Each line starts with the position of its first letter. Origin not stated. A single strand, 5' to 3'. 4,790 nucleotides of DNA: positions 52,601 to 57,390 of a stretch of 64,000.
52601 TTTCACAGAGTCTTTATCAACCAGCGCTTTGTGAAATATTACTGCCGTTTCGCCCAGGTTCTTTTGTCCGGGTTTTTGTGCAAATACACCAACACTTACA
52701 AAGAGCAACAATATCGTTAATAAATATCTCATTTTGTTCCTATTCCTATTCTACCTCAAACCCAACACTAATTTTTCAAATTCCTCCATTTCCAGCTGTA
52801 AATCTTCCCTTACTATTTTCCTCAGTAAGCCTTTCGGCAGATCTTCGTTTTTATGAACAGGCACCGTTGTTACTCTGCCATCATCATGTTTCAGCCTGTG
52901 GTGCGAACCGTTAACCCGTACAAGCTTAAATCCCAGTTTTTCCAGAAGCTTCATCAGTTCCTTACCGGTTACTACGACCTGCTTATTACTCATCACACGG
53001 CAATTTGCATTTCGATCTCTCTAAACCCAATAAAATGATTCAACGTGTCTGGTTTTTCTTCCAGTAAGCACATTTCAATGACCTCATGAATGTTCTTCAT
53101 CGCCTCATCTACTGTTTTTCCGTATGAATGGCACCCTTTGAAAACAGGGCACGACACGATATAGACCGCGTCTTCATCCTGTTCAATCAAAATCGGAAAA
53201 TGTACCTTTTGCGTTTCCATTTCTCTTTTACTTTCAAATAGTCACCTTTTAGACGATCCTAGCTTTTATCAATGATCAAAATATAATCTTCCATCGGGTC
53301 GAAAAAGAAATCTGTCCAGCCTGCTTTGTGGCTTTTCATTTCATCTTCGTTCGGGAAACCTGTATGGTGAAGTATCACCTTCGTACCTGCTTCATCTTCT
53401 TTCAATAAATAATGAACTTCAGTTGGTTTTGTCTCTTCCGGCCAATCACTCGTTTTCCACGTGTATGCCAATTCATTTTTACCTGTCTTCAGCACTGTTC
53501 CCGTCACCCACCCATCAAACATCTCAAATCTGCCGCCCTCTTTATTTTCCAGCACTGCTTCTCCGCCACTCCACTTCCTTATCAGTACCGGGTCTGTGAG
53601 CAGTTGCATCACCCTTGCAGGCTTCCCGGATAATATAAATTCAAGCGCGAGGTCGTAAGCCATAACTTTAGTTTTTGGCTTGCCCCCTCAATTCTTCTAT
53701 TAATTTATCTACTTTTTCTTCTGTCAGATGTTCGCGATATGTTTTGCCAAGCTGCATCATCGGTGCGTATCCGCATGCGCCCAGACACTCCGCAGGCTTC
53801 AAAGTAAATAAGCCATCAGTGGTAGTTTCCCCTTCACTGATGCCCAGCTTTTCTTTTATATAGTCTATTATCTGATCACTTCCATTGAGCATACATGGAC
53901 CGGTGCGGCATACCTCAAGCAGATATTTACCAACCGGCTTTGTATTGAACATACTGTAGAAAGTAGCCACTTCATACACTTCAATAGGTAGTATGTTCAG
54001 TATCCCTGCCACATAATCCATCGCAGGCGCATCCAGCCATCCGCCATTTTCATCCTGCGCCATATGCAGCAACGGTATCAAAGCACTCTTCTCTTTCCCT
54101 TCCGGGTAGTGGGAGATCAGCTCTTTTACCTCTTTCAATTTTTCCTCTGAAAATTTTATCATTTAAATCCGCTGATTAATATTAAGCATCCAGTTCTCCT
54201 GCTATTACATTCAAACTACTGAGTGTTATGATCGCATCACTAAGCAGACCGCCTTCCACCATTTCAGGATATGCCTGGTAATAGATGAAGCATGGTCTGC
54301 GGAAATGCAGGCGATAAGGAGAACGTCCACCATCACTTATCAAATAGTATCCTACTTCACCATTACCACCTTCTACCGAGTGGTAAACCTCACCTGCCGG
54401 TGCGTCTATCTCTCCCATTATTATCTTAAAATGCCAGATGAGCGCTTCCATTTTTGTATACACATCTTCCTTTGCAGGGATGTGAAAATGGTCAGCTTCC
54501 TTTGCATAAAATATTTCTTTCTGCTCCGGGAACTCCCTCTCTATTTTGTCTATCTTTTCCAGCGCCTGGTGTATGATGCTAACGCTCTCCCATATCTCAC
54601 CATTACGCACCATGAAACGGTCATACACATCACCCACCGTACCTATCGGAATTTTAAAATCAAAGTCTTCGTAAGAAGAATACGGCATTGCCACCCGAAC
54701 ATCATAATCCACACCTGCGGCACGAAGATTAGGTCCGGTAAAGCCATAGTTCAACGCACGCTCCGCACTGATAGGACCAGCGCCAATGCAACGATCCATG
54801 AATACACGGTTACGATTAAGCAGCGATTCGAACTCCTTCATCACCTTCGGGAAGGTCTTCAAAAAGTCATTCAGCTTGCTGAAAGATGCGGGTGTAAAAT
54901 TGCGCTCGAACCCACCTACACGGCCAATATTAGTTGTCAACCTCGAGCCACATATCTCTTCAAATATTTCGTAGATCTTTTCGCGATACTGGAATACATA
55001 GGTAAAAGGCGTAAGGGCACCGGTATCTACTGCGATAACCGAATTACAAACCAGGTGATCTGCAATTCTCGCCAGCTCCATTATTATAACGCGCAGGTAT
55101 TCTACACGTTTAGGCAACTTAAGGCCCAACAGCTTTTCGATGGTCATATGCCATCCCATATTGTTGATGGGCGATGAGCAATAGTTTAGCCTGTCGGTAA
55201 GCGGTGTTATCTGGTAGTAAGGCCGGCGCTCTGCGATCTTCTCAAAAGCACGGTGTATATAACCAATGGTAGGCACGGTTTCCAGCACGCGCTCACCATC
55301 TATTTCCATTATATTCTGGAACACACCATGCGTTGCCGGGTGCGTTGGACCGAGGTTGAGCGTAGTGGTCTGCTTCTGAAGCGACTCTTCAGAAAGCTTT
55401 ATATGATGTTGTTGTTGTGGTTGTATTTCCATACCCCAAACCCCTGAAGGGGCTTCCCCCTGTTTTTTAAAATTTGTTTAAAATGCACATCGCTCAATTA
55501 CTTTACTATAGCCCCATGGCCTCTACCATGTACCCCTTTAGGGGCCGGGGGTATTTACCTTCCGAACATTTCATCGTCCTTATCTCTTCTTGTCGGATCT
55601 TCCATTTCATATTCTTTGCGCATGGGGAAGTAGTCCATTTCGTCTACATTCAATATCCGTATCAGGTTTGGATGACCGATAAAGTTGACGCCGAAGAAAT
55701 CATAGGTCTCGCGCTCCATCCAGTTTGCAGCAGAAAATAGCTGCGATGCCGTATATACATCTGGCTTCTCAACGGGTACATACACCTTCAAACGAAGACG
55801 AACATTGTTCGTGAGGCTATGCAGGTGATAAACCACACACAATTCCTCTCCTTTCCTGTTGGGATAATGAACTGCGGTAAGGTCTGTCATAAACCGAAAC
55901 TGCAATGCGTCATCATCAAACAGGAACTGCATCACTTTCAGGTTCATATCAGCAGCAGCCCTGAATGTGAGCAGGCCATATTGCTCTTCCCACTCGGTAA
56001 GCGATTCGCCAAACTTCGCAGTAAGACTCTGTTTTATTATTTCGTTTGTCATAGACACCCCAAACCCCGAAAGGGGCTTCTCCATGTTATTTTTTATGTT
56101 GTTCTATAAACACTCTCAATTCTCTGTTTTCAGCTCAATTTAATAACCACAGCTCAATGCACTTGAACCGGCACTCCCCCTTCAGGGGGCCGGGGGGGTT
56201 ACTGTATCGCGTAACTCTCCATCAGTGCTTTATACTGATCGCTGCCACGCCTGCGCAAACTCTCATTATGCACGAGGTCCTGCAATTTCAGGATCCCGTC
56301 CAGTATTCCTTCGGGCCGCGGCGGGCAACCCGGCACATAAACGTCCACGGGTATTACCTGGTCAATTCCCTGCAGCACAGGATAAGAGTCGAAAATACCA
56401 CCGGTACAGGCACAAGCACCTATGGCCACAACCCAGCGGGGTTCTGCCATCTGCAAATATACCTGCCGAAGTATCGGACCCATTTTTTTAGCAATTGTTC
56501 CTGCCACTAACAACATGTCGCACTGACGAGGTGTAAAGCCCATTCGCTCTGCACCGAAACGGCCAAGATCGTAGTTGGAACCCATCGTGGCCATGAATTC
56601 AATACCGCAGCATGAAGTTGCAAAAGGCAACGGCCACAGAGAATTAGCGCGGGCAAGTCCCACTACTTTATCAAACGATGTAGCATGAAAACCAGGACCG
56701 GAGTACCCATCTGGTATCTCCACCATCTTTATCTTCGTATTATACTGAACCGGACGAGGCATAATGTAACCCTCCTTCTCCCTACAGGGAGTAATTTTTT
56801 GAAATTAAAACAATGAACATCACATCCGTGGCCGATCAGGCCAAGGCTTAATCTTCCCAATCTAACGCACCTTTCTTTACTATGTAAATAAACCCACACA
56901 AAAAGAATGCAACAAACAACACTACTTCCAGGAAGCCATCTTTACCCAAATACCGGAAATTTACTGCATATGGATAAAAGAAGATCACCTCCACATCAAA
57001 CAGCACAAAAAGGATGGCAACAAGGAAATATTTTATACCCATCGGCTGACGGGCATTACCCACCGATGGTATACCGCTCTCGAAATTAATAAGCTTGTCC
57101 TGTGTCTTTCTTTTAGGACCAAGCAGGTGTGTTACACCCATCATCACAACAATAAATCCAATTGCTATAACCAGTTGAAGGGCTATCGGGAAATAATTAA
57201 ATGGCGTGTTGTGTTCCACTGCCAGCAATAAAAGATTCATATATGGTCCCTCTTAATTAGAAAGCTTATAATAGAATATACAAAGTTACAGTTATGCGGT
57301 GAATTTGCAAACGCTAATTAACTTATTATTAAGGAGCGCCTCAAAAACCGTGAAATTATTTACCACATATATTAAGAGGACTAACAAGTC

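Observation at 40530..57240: Complex I (nuoA-N) operon interrupted by five same-strand accessory cassettes, including three toxin-antitoxin pairs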

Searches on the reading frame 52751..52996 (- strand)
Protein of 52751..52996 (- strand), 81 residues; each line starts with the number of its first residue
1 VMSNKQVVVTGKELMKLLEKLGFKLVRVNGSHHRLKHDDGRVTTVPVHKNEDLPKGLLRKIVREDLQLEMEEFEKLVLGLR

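Call 4: search_protein_families(library=pfam, proteins=[window:52751-52996:-], max_evalue=0.01)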
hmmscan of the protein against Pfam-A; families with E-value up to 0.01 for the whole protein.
window:52751-52996:- (81 aa): 1 family
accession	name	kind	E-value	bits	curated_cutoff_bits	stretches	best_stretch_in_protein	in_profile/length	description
PF07927.17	HicA_toxin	-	1.6e-21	76.6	27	1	11-63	1-54/58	HicA toxin of bacterial toxin-antitoxin,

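Call 5: search_protein_families(library=ncbifam, proteins=[window:52751-52996:-], max_evalue=0.01)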
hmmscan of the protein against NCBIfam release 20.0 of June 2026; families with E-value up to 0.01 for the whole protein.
window:52751-52996:- (81 aa): 0 families

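Call 57: search_protein_families(library=padloc, proteins=[window:52751-52996:-], max_evalue=0.001)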
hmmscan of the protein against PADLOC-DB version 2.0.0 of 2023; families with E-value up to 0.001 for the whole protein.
window:52751-52996:- (81 aa): 0 families

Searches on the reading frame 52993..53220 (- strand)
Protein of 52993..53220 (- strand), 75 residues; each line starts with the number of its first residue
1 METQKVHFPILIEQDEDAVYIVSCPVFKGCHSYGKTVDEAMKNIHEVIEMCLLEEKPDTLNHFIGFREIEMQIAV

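Call 4: search_protein_families(library=pfam, proteins=[window:52993-53220:-], max_evalue=0.01)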
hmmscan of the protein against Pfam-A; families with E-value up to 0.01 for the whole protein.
window:52993-53220:- (75 aa): 2 families
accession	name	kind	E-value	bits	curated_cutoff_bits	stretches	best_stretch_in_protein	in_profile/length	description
PF15919.11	HicB_lk_antitox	-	3.7e-11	43.7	27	1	8-52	1-45/123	HicB_like antitoxin of bacterial toxin-antitoxin system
PF21748.3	UPF0150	-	0.00091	19.6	27.3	1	16-51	17-52/64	UPF0150-like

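Call 5: search_protein_families(library=ncbifam, proteins=[window:52993-53220:-], max_evalue=0.01)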
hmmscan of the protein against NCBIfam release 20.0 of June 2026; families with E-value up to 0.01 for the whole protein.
window:52993-53220:- (75 aa): 0 families

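Call 57: search_protein_families(library=padloc, proteins=[window:52993-53220:-], max_evalue=0.001)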
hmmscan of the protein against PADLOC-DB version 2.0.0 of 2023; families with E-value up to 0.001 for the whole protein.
window:52993-53220:- (75 aa): 0 families

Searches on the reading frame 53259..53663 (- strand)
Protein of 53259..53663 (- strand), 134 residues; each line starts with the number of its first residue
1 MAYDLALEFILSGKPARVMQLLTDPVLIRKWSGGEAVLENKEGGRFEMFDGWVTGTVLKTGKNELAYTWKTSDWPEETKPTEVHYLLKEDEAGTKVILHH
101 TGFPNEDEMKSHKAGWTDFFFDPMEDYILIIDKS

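Call 4: search_protein_families(library=pfam, proteins=[window:53259-53663:-], max_evalue=0.01)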
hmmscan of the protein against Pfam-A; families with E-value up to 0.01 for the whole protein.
window:53259-53663:- (134 aa): 1 family
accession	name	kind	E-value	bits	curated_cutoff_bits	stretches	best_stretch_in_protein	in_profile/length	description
PF08327.17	AHSA1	-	1.2e-18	67.9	22.1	1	15-127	4-123/125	Activator of Hsp90 ATPase homolog 1-like protein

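Call 5: search_protein_families(library=ncbifam, proteins=[window:53259-53663:-], max_evalue=0.01)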
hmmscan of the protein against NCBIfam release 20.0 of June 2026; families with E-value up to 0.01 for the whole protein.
window:53259-53663:- (134 aa): 0 families

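Call 57: search_protein_families(library=padloc, proteins=[window:53259-53663:-], max_evalue=0.001)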
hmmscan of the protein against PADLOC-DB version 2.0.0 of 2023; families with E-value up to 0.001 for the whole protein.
window:53259-53663:- (134 aa): 0 families

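Call 72: list_cluster_members(proteins=[window:52532-52732:-, window:53259-53663:-, window:52993-53220:-])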
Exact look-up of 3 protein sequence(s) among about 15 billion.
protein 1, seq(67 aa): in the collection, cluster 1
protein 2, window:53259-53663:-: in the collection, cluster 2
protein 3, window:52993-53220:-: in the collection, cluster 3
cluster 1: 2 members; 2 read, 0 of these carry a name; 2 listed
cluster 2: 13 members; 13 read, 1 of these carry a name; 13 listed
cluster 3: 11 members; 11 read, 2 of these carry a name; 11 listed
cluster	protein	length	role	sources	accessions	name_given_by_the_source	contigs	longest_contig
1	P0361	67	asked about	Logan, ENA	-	-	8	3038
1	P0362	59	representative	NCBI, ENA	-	-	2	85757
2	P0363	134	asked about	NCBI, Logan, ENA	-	-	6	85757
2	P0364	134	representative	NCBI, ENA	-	-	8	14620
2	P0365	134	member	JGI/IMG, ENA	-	uncharacterized protein YndB with AHSA1/START domain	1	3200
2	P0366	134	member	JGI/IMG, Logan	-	-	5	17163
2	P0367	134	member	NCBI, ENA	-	-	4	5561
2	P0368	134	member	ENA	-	-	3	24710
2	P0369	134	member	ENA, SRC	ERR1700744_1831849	-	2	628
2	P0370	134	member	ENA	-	-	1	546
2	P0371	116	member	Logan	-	-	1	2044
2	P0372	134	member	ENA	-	-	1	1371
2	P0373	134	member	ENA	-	-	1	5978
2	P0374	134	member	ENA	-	-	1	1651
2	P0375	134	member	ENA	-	-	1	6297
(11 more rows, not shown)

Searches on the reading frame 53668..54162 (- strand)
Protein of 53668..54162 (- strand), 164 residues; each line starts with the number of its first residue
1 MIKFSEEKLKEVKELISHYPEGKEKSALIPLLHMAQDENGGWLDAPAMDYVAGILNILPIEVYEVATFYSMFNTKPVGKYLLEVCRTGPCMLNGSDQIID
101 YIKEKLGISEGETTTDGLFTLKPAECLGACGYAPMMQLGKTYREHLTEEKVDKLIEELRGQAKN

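Call 6: search_protein_families(library=ncbifam, proteins=[window:53668-54162:-], max_evalue=0.00001)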
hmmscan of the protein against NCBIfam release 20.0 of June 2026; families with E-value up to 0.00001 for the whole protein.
window:53668-54162:- (164 aa): 9 families
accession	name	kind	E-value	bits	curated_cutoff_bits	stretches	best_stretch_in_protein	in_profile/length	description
NF005725.0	PRK07539.1-5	equivalog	1.4e-63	213.7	220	1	3-159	16-172/174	NADH-quinone oxidoreductase subunit NuoE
TIGR01958.1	nuoE_fam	subfamily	9.3e-54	181.6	142.4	1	12-158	2-147/148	NADH-quinone oxidoreductase subunit NuoE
NF005723.0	PRK07539.1-3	equivalog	1.4e-49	168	226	1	4-159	2-157/158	NADH-quinone oxidoreductase subunit NuoE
NF005724.0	PRK07539.1-4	equivalog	4.5e-47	160.9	280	1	3-159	17-173/240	NADH-quinone oxidoreductase subunit NuoE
NF009040.0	PRK12373.1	equivalog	1.3e-43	150.3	514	1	4-159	15-170/400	NADH-quinone oxidoreductase subunit E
NF005721.0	PRK07539.1-1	equivalog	3.6e-42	144.6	308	1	7-161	29-180/292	NADH-quinone oxidoreductase subunit NuoE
NF005722.0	PRK07539.1-2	equivalog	2.4e-41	141.4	141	1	3-158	4-156/157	NADH-quinone oxidoreductase subunit NuoE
NF005747.0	PRK07571.1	equivalog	6.2e-33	113.9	224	1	21-159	32-169/173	bidirectional hydrogenase complex protein HoxE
NF004638.0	PRK05988.1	equivalog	4.5e-32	111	198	1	6-159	8-158/159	formate dehydrogenase subunit gamma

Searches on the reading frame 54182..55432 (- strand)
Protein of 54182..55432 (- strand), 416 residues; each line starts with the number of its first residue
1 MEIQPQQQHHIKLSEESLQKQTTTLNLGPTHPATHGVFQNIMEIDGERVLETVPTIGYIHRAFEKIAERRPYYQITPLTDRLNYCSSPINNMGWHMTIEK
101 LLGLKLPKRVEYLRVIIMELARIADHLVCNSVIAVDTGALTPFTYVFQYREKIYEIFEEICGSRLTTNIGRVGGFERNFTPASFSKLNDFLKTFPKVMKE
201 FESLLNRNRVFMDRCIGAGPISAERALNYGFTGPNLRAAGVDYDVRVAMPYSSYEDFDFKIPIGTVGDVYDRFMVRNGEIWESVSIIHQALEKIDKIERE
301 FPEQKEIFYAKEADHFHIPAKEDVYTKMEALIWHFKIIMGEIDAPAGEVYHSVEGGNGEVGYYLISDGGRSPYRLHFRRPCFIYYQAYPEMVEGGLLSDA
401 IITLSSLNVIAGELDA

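Call 6: search_protein_families(library=ncbifam, proteins=[window:54182-55432:-], max_evalue=0.00001)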
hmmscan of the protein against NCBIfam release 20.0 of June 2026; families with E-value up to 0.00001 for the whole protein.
window:54182-55432:- (416 aa): 7 families
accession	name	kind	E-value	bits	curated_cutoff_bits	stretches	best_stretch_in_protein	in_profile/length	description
TIGR01962.1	NuoD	equivalog_domain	8.2e-129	429.8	459.35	1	22-415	2-385/386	NADH dehydrogenase (quinone) subunit D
NF004739.1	PRK06075.1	equivalog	1.8e-128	428.6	360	1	24-415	2-383/384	NADH-quinone oxidoreductase subunit D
NF008974.0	PRK12322.1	equivalog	5e-119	397.5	522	2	18-296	2-280/366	NADH-quinone oxidoreductase subunit D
NF009808.0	PRK13292.1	equivalog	4.2e-107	358.9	1156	1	17-415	402-790/791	NADH-quinone oxidoreductase subunit B/C/D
NF008728.0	PRK11742.1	equivalog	2.3e-103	346.6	840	1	14-415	206-597/598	NADH-quinone oxidoreductase subunit C/D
NF005649.0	PRK07415.1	equivalog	1.4e-85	287.7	583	1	22-415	10-393/394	NAD(P)H-quinone oxidoreductase subunit H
NF040602.1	F420_dehyd_FpoD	exception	1.6e-79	267.6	600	2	21-329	6-310/372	F420H2 dehydrogenase subunit FpoD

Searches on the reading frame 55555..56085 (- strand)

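Call 6: search_protein_families(library=ncbifam, proteins=[window:55555-56085:-], max_evalue=0.00001)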
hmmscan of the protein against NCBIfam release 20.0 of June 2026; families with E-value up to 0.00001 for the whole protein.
window:55555-56085:- (176 aa): 17 families
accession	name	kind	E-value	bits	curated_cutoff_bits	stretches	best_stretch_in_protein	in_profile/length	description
NF005856.0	PRK07785.1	equivalog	1.9e-35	122.9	224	1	22-160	85-223/246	NADH-quinone oxidoreductase subunit C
TIGR01961.1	NuoC_fam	subfamily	6.4e-34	117.1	122.45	1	41-162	3-121/122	NADH (or F420H2) dehydrogenase, subunit C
NF004733.0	PRK06074.1-5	equivalog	1.3e-31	109.8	225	1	17-161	9-151/203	NADH-quinone oxidoreductase subunit C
NF009808.0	PRK13292.1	equivalog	1.1e-28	99.7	1156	1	12-161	222-375/791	NADH-quinone oxidoreductase subunit B/C/D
NF004730.0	PRK06074.1-1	equivalog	3.4e-26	92.3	193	1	15-161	6-158/200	NADH-quinone oxidoreductase subunit C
NF005832.0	PRK07735.1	equivalog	3.6e-25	89.1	431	1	47-163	315-427/430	NADH-quinone oxidoreductase subunit C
NF004735.0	PRK06074.2-2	equivalog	4.5e-25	88.4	176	1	14-161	3-148/158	NADH-quinone oxidoreductase subunit C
NF040611.1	F420_dehyd_FpoC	exception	1.2e-24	87.1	220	1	14-161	3-148/158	F420H2 dehydrogenase subunit FpoC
NF008728.0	PRK11742.1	equivalog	2.9e-23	82.1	840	1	14-161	21-174/598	NADH-quinone oxidoreductase subunit C/D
NF004731.0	PRK06074.1-3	equivalog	4.5e-22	78.9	303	1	16-170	5-156/207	NADH-quinone oxidoreductase subunit C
NF004737.0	PRK06074.2-4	equivalog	5e-22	78.5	144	1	51-166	23-131/150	NADH-quinone oxidoreductase subunit C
NF009141.0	PRK12494.1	equivalog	9.1e-22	77.7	175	1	73-159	73-163/175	NAD(P)H-quinone oxidoreductase subunit J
NF006304.0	PRK08491.1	equivalog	2.2e-21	76.6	228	1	39-161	59-176/263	NADH-quinone oxidoreductase subunit C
NF004732.0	PRK06074.1-4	equivalog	7.6e-14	52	376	1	80-161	115-197/250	NADH-quinone oxidoreductase subunit C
NF004734.0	PRK06074.2-1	equivalog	1.9e-13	50.8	169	1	61-161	48-151/164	NADH-quinone oxidoreductase subunit C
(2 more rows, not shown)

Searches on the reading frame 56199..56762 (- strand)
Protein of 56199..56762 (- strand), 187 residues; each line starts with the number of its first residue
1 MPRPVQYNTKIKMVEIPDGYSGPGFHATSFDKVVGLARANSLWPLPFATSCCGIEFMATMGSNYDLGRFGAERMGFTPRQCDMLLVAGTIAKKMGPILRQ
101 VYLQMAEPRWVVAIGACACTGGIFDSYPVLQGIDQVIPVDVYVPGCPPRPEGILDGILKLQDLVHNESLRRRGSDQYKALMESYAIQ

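Call 6: search_protein_families(library=ncbifam, proteins=[window:56199-56762:-], max_evalue=0.00001)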
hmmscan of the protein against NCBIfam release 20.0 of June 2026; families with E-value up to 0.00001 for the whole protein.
window:56199-56762:- (187 aa): 12 families
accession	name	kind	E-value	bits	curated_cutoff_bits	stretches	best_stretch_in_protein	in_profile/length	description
NF011395.0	PRK14820.1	equivalog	3.5e-102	339.7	263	1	9-187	2-180/180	NADH-quinone oxidoreductase subunit B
NF011389.0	PRK14814.1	equivalog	1.8e-65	220.3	285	1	22-175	15-168/186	NADH dehydrogenase subunit B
NF011390.0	PRK14815.1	equivalog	7.2e-62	207.9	281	1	25-172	18-165/183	NADH dehydrogenase subunit B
NF005012.1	PRK06411.1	subfamily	5.8e-61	204.8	116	1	24-170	18-164/166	NADH-quinone oxidoreductase subunit NuoB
TIGR01957.1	nuoB_fam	subfamily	6.9e-59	197.9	142.7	1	25-166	2-144/145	NADH-quinone oxidoreductase subunit B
NF011392.0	PRK14817.1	equivalog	2.7e-58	196.6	271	1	24-170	20-166/182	NADH-quinone oxidoreductase subunit B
NF009808.0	PRK13292.1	equivalog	1e-57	195.6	1156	1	28-168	13-153/791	NADH-quinone oxidoreductase subunit B/C/D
NF011391.0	PRK14816.1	equivalog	3.4e-55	186.7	283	1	28-167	40-180/196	NADH-quinone oxidoreductase subunit B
NF011394.0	PRK14819.1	equivalog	3.5e-53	180.8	312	1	24-172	15-164/264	NADH-quinone oxidoreductase subunit B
NF011393.0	PRK14818.1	equivalog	2.1e-49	167.3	255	1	25-172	16-165/173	NADH dehydrogenase subunit B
NF011388.0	PRK14813.1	equivalog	4.4e-49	166.9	294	1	27-182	15-171/189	NADH dehydrogenase subunit B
TIGR03294.1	FrhG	equivalog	1.4e-07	31.5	245.5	1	80-158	50-138/228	coenzyme F420 hydrogenase subunit gamma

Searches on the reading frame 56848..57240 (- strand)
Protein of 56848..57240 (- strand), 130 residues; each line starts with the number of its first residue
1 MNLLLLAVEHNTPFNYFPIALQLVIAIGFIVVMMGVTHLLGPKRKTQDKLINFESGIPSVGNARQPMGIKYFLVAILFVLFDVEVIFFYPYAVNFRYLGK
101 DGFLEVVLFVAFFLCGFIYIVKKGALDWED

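Call 6: search_protein_families(library=ncbifam, proteins=[window:56848-57240:-], max_evalue=0.00001)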
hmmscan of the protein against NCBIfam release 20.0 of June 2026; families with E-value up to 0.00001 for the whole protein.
window:56848-57240:- (130 aa): 5 families
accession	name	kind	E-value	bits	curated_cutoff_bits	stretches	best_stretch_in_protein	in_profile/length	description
NF005922.0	PRK07928.1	equivalog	1e-25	90.5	155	1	15-129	3-119/119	NADH-quinone oxidoreductase subunit A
NF006303.0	PRK08489.1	equivalog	4.7e-25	88.7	145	1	14-129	8-126/129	NAD(P)H-quinone oxidoreductase subunit 3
NF005839.0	PRK07756.1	equivalog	2.2e-23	82.8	163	1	15-128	8-121/122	NADH-quinone oxidoreductase subunit A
NF005022.0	PRK06432.1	equivalog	4.4e-13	49.5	164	1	42-128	63-149/151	NADH dehydrogenase subunit A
NF004729.0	PRK06073.1-5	equivalog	4.2e-07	30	94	1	15-122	13-123/134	NADH dehydrogenase subunit A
